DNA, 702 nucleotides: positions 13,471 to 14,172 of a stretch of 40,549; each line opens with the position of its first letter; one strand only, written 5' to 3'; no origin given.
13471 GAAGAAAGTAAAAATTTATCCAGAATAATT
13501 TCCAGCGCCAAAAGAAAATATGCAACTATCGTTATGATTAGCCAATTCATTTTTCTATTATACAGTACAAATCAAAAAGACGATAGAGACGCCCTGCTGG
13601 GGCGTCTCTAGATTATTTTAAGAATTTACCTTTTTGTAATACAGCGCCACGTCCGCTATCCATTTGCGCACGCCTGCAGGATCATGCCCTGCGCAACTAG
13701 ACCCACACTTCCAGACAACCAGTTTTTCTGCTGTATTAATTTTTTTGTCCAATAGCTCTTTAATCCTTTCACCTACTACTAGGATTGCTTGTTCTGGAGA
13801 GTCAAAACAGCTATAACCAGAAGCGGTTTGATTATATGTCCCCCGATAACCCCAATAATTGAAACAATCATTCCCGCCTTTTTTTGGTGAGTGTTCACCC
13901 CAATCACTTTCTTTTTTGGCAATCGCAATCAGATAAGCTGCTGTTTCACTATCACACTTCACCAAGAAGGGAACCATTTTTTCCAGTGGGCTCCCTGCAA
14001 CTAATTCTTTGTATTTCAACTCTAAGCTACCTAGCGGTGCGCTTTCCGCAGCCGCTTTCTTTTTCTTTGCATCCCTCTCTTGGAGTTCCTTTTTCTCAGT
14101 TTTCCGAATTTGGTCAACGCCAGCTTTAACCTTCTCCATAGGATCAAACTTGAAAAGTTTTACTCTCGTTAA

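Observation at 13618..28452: Two paralogous lysozyme/glucosaminidase-like membrane proteins bracket the giant gene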

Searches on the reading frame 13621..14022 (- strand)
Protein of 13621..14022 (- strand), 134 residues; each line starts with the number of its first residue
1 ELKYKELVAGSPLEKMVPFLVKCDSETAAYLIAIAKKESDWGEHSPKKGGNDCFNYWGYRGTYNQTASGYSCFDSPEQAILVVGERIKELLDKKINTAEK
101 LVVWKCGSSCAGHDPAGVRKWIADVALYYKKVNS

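Call 12: find_homologous_proteins(query=A1, max_evalue=0.001)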
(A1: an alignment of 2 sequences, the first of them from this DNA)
Query A1 (2 sequences) (132 aa, profile of the alignment): 1591 proteins with E <= 0.001 among 1714 candidates; the best 120 are listed.
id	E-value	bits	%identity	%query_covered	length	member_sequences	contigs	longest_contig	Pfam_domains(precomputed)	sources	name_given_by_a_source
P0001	3.2e-79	282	48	97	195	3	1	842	-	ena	-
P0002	4.2e-65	236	84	99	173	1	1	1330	-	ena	-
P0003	3.3e-63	230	82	99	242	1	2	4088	-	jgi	jgi:hypothetical protein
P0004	9.4e-63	228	82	100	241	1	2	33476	-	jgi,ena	jgi:hypothetical protein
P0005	1.3e-62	228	49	98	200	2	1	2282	-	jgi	jgi:hypothetical protein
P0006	4.1e-62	226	83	100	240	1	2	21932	-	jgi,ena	jgi:hypothetical protein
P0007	5.0e-62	226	81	98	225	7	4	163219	-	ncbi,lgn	-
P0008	5.2e-62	226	81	100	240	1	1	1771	-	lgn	-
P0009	6.9e-62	225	83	100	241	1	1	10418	-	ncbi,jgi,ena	jgi:hypothetical protein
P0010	7.9e-62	225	81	100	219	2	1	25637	-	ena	-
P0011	1.4e-61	224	51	98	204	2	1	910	-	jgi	-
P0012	3.9e-61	223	77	100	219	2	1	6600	-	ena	-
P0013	5.4e-61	222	80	100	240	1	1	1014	-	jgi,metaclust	metaclust:\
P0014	6.3e-61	222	78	100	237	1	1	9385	-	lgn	-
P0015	7.1e-61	222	49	96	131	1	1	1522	-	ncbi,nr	ncbi:MAG: hypothetical protein NTZ97_02400 [Candidatus Moranbacteria bacterium]|nr:hypothetical prot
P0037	4.8e-59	216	77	99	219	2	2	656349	-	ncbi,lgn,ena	ncbi:MAG: hypothetical protein WC848_00845 [Parcubacteria group bacterium]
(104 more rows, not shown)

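Call 16: find_encoding_contigs(protein=P0007, flank=10000, max_places=3)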
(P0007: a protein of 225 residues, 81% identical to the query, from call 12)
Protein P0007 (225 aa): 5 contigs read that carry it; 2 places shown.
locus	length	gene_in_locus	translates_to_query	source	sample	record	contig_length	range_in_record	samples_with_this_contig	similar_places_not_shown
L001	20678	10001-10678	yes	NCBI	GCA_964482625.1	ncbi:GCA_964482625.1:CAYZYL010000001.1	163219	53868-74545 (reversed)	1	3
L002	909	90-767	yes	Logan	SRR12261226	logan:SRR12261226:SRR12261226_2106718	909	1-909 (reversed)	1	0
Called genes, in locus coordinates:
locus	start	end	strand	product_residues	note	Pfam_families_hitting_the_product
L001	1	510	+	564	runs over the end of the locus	PF13632:Glyco_trans_2_3 (weak)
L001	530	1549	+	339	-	PF00953:Glycos_transf_4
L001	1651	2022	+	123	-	PF13620:CarboxypepD_reg (weak), PF17210:SdrD_B (weak), PF17802:SpaA (weak)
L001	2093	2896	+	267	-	-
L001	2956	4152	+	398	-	PF03816:LytR_cpsA_psr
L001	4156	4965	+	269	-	PF00535:Glycos_transf_2, PF13641:Glyco_tranf_2_3, PF13632:Glyco_trans_2_3 (faint)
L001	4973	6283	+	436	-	PF22694:CtpB_N-like (weak), PF00595:PDZ, PF13180:PDZ_2 (weak), PF17820:PDZ_6, PF03572:Peptidase_S41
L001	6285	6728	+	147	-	PF01281:Ribosomal_L9_N, PF03948:Ribosomal_L9_C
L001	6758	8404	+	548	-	PF06418:CTP_synth_N, PF00117:GATase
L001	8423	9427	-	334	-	PF26348:SRA_ScoMcrA (weak), PF04471:Mrr_cat, PF22722:NA-iREase1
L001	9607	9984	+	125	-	-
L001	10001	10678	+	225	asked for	-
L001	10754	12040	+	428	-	PF08529:NusA_N, PF13184:KH_NusA_1st, PF26594:KH_NusA_2nd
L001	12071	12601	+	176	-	PF00719:Pyrophosphatase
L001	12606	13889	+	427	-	PF05697:Trigger_N, PF00254:FKBP_C, PF05698:Trigger_C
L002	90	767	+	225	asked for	-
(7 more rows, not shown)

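Call 17: find_encoding_contigs(protein=P0037, flank=10000, max_places=2)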
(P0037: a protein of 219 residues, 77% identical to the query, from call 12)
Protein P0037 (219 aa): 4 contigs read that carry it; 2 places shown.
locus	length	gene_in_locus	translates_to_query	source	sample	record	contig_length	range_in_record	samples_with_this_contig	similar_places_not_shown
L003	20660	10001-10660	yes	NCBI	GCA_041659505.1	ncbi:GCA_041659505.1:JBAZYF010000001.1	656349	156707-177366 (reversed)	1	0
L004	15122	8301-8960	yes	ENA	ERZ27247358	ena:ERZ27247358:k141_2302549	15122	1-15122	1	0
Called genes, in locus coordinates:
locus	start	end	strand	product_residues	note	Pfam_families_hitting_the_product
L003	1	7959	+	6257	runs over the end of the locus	PF13229:Beta_helix (faint), PF12671:Amidase_6 (faint)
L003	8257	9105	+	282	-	PF02498:Bro-N (weak)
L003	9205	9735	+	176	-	-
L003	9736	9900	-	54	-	-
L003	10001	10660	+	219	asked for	-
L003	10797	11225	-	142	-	PF17072:Spike_torovirin (weak), PF23991:DUF7310 (faint), PF04513:Baculo_PEP_C (faint), PF27742:CTXL_M (faint)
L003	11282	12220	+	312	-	PF00892:EamA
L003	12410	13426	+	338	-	PF00150:Cellulase (weak), PF02449:Glyco_hydro_42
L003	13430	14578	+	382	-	PF13205:Big_5 (faint), PF03734:YkuD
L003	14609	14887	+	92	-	-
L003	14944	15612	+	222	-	PF13482:RNase_H_2, PF03104:DNA_pol_B_exo1 (weak), PF10108:DNA_pol_B_exo2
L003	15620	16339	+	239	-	PF12710:HAD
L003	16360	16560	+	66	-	-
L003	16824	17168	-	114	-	PF00453:Ribosomal_L20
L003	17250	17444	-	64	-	PF01632:Ribosomal_L35p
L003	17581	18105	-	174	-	PF05198:IF3_N, PF00707:IF3_C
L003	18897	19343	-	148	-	PF01668:SmpB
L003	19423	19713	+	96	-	PF21956:DUF6922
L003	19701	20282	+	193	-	PF08843:AbiEii (faint)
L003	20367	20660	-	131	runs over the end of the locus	-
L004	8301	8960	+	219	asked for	-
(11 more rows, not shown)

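Call 20: search_solved_structures(query=A2, max_evalue=10, show_alignments=3)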
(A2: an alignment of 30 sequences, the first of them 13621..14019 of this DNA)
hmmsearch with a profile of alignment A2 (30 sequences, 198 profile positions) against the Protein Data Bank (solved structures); distinct sequences matched with E-value up to 10: 5.
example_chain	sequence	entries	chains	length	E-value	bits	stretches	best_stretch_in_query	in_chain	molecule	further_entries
5hfl_A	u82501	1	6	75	0.52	13.2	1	118-158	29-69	Envelope glycoprotein,gp41 CHR region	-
5hfm_A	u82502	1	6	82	0.6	13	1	118-158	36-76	Envelope glycoprotein gp160,gp41 CHR region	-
1jq0_A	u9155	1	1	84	0.68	12.8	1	118-165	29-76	gp41 envelope protein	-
1jpx_A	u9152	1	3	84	0.99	12.3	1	118-165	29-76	gp41 envelope protein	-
2d9p_A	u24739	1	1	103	1.6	11.6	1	131-156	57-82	Polyadenylate-binding protein 3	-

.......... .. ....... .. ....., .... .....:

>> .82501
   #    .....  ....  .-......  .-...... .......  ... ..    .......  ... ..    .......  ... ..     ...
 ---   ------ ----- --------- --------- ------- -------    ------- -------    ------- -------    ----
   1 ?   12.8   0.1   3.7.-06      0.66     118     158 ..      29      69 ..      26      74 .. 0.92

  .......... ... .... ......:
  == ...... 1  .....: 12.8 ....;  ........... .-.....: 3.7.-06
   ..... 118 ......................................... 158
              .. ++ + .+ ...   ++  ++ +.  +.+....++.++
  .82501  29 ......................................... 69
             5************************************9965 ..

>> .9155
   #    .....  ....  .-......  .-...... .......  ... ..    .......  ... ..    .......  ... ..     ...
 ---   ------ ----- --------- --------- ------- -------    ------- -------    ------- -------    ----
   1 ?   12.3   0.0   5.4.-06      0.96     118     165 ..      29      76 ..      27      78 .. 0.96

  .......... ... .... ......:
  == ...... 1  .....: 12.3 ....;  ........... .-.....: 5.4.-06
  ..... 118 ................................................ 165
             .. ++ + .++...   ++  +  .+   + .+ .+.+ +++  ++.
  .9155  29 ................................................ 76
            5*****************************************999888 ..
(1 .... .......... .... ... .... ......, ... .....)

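Call 21: search_protein_families(library=pfam, alignment_id=A2, max_evalue=1)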
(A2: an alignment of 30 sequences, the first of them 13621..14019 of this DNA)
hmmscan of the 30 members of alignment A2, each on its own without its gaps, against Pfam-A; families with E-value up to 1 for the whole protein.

A. member 1, window:13621-14019:- (133 aa): 1 family
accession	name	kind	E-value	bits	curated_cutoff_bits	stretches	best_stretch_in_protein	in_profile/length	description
PF01832.25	Glucosaminidase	-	0.022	15.9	30.2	1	27-81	15-74/123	Mannosyl-glycoprotein endo-beta-N-acetylglucosaminidase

B. families by the number of members that match (of 30 scanned): 17 families
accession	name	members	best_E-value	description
PF01832.25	Glucosaminidase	16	0.0001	Mannosyl-glycoprotein endo-beta-N-acetylglucosaminidase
PF09813.14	Coa3_cc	2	0.015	Cytochrome c oxidase assembly factor 3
PF19463.4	DUF6000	2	0.09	Family of unknown function (DUF6000)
PF14055.11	NVEALA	1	0.0064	NVEALA protein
PF25693.1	Phage_Y01A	1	0.03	Bacteriophage T4-like Y01A protein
PF14208.11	DUF4320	1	0.038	Domain of unknown function (DUF4320)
PF18355.7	DUF5607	1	0.045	Domain of unknown function (DUF5607)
PF04800.17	NDUS4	1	0.085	NADH dehydrogenase ubiquinone Fe-S protein 4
PF25022.1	NPHP3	1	0.092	Nephrocystin-3 domain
PF13425.11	O-antigen_lig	1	0.095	O-antigen ligase like membrane protein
PF05323.17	Pox_A21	1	0.096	Poxvirus A21 Protein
PF04418.17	DUF543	1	0.12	Domain of unknown function (DUF543)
PF07960.16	CBP4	1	0.14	CBP4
PF22282.1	CydS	1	0.15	CydS-like protein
PF12279.13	DUF3619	1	0.21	Protein of unknown function (DUF3619)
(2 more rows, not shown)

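Call 23: find_related_loci(query=A2, collection=genome_contigs, flank=10000)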
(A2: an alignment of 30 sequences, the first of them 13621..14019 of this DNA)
Query A2 (133 aa) in genome_contigs; peptide patterns used: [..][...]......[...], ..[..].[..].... (x = any residue, [..] = any of these).
597 stretches matched a pattern (row limit reached: there are more); 537 encode a relative of the query (tblastn E <= 1e-3); the best 80 are kept; 80 distinct loci.
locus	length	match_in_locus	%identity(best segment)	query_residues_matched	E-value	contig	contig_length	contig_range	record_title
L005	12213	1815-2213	96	1-133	1e-88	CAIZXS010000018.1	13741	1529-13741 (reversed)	uncultured bacterium isolate Loc080925-6m_bin-1411 genome assembly, contig: bin-1411:18/26, whole genome shotgun sequenc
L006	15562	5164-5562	94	1-133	9e-87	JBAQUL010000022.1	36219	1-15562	MAG: Candidatus Moraniibacteriota bacterium isolate MFD12006_ilm_asm_bin13 k127_119251, whole genome shotgun sequence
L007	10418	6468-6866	82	1-133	3e-76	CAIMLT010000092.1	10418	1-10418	uncultured bacterium isolate Loclat_bin-06345 genome assembly, contig: bin-06345:092/102, whole genome shotgun sequence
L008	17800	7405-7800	80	2-133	2e-75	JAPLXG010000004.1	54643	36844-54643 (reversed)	MAG: Candidatus Moraniibacteriota bacterium isolate LacPavin_0818_WC55_MAG_41_28 LacPavin_0818_WC55_scaffold_38197, whol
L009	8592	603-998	83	2-133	4e-75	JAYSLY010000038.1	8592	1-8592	MAG: bacterium isolate GFS_10512 GFS_10512_37, whole genome shotgun sequence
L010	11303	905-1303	80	1-133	5e-75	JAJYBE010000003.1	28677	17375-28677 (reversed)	MAG: bacterium isolate BP8.bin61 NODE_1989_length_28677_cov_1.496637, whole genome shotgun sequence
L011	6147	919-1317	80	1-133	5e-75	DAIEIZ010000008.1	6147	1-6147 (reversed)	MAG TPA_asm: Candidatus Moraniibacteriota bacterium isolate clean1036 k141_1056128, whole genome shotgun sequence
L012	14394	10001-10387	81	3-131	2e-74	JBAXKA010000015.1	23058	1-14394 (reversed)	MAG: Candidatus Moraniibacteriota bacterium isolate ELA389 MAG389_15, whole genome shotgun sequence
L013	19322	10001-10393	76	2-132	1e-71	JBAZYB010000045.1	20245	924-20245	MAG: Hyphomicrobium sp. isolate SO_2017_GW1_7 NODE_10283_length_20245_cov_1.663983_OW334_2017, whole genome shotgun sequ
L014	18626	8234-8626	68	3-133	3e-64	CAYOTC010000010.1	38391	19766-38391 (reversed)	MAG TPA_asm: uncultured Bdellovibrionales bacterium isolate SRP192927_co6_68 genome assembly, contig: NODE_1731_length_3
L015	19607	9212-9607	67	2-133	9e-63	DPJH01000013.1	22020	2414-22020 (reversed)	MAG TPA_asm: Candidatus Moraniibacteriota bacterium isolate UBA8518 contig_189378, whole genome shotgun sequence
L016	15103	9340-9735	69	2-133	2e-62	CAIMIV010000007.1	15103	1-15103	uncultured bacterium isolate MJ-2014-D5_bin-329 genome assembly, contig: bin-329:07/71, whole genome shotgun sequence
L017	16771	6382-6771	68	2-131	6e-62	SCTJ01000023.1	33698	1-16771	MAG: Patescibacteria group bacterium isolate FW300_bin.57 FW300_bin.57-38564, whole genome shotgun sequence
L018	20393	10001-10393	64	2-132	3e-60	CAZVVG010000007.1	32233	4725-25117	MAG TPA_asm: uncultured Bdellovibrionales bacterium isolate SRP263991_co5_33 genome assembly, contig: NODE_2820_length_3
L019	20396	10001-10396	67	2-133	2e-59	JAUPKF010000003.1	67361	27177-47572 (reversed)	MAG: Patescibacteria group bacterium isolate erpe_2018_pw_0hr_WHONDRS-PP48-000085_A_bin.1 scaffold_14, whole genome shot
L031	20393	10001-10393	63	3-133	4e-55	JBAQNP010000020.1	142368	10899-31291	MAG: Candidatus Moraniibacteriota bacterium isolate MFD12002_ilm_asm_bin49 k127_62493, whole genome shotgun sequence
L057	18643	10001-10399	60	2-133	9e-52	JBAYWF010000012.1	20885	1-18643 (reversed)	MAG: Parcubacteria group bacterium isolate SO_2016_LW3_77 scaffold03630_LW162_2016, whole genome shotgun sequence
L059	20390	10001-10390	62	5-133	1e-51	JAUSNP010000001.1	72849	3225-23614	MAG: Candidatus Moraniibacteriota bacterium isolate E19_metabat.bin.91 E19_k141_1665, whole genome shotgun sequence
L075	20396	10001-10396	60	4-133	8e-50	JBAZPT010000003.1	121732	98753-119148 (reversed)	MAG: Parcubacteria group bacterium isolate SO_2017_SWC_36 scaffold_179_c1_LP-4_2017, whole genome shotgun sequence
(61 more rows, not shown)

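Call 27: predict_structure(alignment_id=A2)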
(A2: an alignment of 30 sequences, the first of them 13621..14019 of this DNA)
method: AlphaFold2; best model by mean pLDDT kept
length: 133 residues; sequences in the alignment: 30
mean_pLDDT: 92.8   pTM: 0.87
mean pLDDT of the five models: 92.8, 92.0, 91.1, 91.0, 82.9
residues with pLDDT >= 90: 102; 70-90: 30; 50-70: 1; < 50: 0
segments of 3 or more residues with pLDDT < 50: none
pLDDT, mean of each block of 10 residues (from residue 1): 84 94 95 95 88 93 88 96 97 96 91 95 96 88
secondary structure, 60 per line:
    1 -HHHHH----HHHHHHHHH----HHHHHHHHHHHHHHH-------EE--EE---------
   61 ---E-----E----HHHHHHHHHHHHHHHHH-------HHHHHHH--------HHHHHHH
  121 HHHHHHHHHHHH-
elements in order: H2-6 H11-19 H24-38 H75-91 H99-105 H114-132

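Call 30: fold_search(model_id=the predicted structure, library=pdb)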
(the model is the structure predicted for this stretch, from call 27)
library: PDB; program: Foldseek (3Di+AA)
matches with E <= 10: 56; with E <= 0.001: 0
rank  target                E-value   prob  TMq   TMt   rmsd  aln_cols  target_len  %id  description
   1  3vwo                  2.3e-03  1.00  0.58  0.52   5.5       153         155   15  Crystal structure of peptidoglycan hydrolase mutant from Sphingomonas sp. A1 (released 2013-09-04)
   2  2zyc                  1.3e-02  1.00  0.56  0.49   4.9       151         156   16  Crystal structure of peptidoglycan hydrolase from Sphingomonas sp. A1 (released 2009-02-03)
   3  5dn4                  1.8e-02  1.00  0.55  0.48   6.0       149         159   17  Structure of the glycoside hydrolase domain from Salmonella typhimurium FlgJ (released 2016-02-24)
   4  3k3t                  3.3e-02  1.00  0.57  0.51   4.9       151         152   16  E185A mutant of peptidoglycan hydrolase from Sphingomonas sp. A1 (released 2010-07-14)
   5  5dn5_A                4.8e-02  1.00  0.52  0.47   6.0       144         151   17  Structure of a C-terminally truncated glycoside hydrolase domain from Salmonella typhimurium FlgJ (released 2016-02-24)
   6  3fi7                  7.1e-02  0.97  0.52  0.42   6.3       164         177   13  Crystal Structure of the autolysin Auto (Lmo1076) from Listeria monocytogenes, catalytic domain (released 2009-04-07)
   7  7pj3                  2.0e-01  0.97  0.59  0.32   5.1       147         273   21  Crystal structure of catalytic domain in open conformation of LytB from Streptococcus pneumoniae (released 2022-09-07)
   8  5dn5_C                2.7e-01  0.63  0.42  0.40  10.0       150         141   12  Structure of a C-terminally truncated glycoside hydrolase domain from Salmonella typhimurium FlgJ (released 2016-02-24)
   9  3w6f_A                1.0e+00  0.72  0.55  0.49   7.6       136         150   14  Crystal structure of catalytic domain of chitinase from Ralstonia sp. A-471 (E162Q) in complex with disaccharide (released 2013-05-15)
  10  3w6c_A                1.1e+00  0.66  0.54  0.49   7.7       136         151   14  Crystal structure of catalytic domain of chitinase from Ralstonia sp. A-471 in complex with disaccharide (released 2013-05-15)
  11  3gxk_D                1.5e+00  0.44  0.51  0.40   6.4       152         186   13  The crystal structure of g-type lysozyme from Atlantic cod (Gadus morhua L.) in complex with NAG oligomers sheds new l (released 2009-10-20)
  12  3mgw                  1.5e+00  0.28  0.44  0.35   6.9       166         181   12  Thermodynamics and structure of a salmon cold-active goose-type lysozyme (released 2010-05-05)
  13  3w6e_D                1.7e+00  0.54  0.56  0.50   7.6       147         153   16  Crystal structure of catalytic domain of chitinase from Ralstonia sp. A-471 (E162Q) (released 2013-05-15)
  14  3w6d_A                1.9e+00  0.60  0.58  0.51   5.5       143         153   12  Crystal structure of catalytic domain of chitinase from Ralstonia sp. A-471 (E141Q) in complex with tetrasaccharide (released 2013-05-15)
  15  5a97_A                2.9e+00  0.08  0.26  0.10  13.3       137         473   12  Hazara virus nucleocapsid protain (released 2016-01-13)
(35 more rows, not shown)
